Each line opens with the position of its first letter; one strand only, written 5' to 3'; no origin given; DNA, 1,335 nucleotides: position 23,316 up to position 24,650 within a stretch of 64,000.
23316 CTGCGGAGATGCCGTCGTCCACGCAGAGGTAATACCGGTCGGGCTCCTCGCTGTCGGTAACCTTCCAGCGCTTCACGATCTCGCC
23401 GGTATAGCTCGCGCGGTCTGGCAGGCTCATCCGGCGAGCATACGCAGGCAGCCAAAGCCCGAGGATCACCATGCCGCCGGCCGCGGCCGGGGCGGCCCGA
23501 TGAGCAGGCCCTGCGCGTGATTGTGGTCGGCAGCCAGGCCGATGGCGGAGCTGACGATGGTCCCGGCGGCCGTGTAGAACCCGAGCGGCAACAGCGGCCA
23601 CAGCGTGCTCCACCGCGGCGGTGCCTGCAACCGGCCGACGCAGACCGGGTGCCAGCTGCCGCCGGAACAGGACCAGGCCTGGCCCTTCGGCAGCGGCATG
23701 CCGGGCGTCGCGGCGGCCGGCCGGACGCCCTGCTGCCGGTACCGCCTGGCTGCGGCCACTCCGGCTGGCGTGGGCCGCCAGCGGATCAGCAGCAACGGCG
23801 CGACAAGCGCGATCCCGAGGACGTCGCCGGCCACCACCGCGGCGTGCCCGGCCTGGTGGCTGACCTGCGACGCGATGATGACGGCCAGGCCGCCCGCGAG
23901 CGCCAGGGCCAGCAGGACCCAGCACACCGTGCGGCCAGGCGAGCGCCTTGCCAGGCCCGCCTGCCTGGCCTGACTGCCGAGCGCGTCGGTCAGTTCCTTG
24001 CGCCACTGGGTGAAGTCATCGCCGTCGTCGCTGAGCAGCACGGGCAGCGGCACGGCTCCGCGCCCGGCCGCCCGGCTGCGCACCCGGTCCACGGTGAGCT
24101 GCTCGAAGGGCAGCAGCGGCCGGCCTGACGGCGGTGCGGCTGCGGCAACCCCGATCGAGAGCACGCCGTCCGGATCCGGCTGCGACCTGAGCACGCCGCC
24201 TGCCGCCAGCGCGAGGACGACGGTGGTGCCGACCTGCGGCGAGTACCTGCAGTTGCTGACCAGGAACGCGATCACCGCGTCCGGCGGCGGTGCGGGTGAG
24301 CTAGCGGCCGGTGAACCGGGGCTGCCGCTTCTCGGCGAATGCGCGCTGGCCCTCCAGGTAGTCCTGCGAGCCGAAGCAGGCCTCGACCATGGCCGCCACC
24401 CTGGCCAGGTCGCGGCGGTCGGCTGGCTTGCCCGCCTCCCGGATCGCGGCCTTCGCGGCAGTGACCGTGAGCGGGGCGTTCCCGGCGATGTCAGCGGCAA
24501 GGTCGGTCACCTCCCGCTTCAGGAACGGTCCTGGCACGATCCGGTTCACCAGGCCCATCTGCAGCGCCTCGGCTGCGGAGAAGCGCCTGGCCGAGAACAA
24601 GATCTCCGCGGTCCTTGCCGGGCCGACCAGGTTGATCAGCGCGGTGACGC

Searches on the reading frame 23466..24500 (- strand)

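Call 7: search_protein_families(library=ncbifam, proteins=[window:23466-24500:-])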
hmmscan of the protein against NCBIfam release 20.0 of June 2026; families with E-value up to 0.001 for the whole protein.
window:23466-24500:- (344 aa): 0 families

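Call 8: search_protein_families(library=pfam, proteins=[window:23466-24500:-])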
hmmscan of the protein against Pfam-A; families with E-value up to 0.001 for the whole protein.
window:23466-24500:- (344 aa): 0 families

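Call 25: search_protein_families(library=ncbifam, proteins=[window:23466-24500:-], max_evalue=1)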
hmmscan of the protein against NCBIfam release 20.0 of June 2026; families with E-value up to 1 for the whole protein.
window:23466-24500:- (344 aa): 0 families

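Call 26: search_protein_families(library=pfam, proteins=[window:23466-24500:-], max_evalue=1)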
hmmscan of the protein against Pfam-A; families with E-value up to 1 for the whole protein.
window:23466-24500:- (344 aa): 1 family
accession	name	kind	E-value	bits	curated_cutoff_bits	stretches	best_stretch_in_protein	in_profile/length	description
PF20990.2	DUF2207_C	-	0.051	13.7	33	1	75-253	15-202/247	Predicted membrane protein (DUF2207) C-terminal domain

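Call 45: search_protein_families(library=pfam, proteins=[window:23466-24500:-], max_evalue=0.01)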
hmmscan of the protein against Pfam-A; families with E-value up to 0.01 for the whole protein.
window:23466-24500:- (344 aa): 0 families
